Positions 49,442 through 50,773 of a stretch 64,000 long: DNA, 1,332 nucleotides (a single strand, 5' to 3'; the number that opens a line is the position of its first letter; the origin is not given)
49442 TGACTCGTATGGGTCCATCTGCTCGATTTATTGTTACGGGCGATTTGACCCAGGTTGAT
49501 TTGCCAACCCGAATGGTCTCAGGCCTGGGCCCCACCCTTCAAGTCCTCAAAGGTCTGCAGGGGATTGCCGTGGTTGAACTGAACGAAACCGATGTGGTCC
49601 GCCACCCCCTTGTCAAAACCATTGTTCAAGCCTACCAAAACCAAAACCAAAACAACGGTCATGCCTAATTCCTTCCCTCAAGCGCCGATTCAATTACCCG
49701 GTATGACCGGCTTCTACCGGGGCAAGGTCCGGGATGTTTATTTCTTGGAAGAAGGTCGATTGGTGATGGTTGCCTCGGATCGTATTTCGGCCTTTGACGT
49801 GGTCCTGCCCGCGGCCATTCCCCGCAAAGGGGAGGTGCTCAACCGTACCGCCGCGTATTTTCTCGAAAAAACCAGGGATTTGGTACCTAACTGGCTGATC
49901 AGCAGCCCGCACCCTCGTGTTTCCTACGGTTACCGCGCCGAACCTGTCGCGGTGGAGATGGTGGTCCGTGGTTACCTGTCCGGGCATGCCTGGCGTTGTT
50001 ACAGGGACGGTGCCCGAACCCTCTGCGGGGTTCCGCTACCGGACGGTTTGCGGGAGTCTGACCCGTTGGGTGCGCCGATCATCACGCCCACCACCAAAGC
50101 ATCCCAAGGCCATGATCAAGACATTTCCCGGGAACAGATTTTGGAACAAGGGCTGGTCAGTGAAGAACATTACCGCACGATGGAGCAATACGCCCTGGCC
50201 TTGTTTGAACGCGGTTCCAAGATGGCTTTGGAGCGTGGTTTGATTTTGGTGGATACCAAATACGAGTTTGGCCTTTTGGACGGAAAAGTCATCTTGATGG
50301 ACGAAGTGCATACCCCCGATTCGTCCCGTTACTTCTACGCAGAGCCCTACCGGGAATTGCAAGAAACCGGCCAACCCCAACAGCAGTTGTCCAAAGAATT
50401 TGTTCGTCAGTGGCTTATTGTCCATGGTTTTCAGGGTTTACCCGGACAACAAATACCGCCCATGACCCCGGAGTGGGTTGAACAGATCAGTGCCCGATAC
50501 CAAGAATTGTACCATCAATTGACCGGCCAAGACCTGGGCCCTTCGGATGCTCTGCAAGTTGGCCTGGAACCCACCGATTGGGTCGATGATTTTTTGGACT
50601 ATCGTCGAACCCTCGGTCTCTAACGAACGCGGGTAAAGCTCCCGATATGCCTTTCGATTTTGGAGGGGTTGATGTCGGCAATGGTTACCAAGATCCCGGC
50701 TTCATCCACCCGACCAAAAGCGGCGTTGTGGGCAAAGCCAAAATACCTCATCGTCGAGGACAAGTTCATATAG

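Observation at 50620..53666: Candidate lipoamino-acid (glycine/ornithine lipid) biosynthesis pair directly downstream of glyA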

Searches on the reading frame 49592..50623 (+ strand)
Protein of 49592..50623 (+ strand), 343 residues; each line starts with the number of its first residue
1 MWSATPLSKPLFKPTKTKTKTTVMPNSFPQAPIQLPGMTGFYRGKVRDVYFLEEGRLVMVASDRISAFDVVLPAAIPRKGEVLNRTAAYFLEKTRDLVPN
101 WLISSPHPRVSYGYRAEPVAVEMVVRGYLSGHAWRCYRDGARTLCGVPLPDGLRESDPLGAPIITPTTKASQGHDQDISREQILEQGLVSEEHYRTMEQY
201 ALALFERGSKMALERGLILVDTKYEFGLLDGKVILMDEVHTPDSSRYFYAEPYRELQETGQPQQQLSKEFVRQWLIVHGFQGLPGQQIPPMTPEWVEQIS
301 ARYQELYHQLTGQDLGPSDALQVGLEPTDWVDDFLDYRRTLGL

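Call 3: search_protein_families(library=pfam, proteins=[window:49592-50623:+], max_evalue=0.01)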
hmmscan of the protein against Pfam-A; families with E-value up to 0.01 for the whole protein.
window:49592-50623:+ (343 aa): 1 family
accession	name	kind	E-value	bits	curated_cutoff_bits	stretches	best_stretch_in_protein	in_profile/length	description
PF01259.24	SAICAR_synt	-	4e-68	230.1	20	1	41-276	2-220/233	SAICAR synthetase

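Call 4: search_protein_families(library=ncbifam, proteins=[window:49592-50623:+], max_evalue=0.01)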
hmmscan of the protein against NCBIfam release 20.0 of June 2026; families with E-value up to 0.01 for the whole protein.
window:49592-50623:+ (343 aa): 7 families
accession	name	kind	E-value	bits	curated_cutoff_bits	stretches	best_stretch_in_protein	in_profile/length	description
NF009251.0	PRK12607.1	equivalog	1.3e-124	415.2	371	1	32-318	10-295/315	phosphoribosylaminoimidazolesuccinocarboxamide synthase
NF010568.0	PRK13961.1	equivalog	1.9e-76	257.1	251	1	34-314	9-295/297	phosphoribosylaminoimidazolesuccinocarboxamide synthase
TIGR00081.1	purC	equivalog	9.3e-51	172.9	189.9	1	41-313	8-272/279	phosphoribosylaminoimidazolesuccinocarboxamide synthase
NF010567.0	PRK13960.1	equivalog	2.4e-33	115.5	581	1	58-278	57-296/367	phosphoribosylaminoimidazolesuccinocarboxamide synthase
TIGR02735.1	purC_vibrio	equivalog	6e-30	104.3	394.2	1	58-276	56-293/365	phosphoribosylaminoimidazolesuccinocarboxamide synthase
NF010564.0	PRK13959.1-1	subfamily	2.1e-28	99.3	459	1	42-314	5-293/294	phosphoribosylaminoimidazolesuccinocarboxamide synthase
NF010566.0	PRK13959.1-4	equivalog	8.6e-05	21.8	546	0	159-274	161-261/339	phosphoribosylaminoimidazolesuccinocarboxamide synthase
